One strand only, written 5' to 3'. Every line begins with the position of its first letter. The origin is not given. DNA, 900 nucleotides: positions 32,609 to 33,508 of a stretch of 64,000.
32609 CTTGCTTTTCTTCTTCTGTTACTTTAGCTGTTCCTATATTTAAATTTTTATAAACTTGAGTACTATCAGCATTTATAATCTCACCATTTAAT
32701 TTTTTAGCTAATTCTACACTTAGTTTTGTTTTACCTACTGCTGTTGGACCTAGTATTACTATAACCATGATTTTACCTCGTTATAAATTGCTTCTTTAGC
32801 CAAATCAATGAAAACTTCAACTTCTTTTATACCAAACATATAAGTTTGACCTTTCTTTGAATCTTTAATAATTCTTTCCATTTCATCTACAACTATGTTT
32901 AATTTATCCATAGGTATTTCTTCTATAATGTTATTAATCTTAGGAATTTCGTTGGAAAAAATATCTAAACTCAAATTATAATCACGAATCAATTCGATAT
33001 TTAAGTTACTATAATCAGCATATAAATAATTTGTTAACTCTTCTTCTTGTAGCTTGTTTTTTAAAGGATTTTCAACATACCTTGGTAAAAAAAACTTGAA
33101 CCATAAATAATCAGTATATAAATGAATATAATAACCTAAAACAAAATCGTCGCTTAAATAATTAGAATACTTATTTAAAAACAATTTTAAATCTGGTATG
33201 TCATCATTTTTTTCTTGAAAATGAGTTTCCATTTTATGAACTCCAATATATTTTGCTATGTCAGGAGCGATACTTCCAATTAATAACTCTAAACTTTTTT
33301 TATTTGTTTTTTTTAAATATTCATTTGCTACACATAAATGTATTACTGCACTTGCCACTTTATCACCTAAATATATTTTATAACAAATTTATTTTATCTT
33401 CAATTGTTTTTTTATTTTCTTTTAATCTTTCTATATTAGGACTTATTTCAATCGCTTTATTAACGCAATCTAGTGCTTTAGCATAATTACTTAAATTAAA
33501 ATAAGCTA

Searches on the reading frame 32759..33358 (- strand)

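Call 80: search_protein_families(library=pfam, proteins=[window:32759-33358:-], max_evalue=0.01)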
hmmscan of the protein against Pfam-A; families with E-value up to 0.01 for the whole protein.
window:32759-33358:- (199 aa): 1 family
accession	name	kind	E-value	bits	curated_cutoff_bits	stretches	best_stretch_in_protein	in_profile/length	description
PF00882.24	Zn_dep_PLPC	-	0.00015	22.2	26.8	1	18-86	22-96/167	Zinc dependent phospholipase C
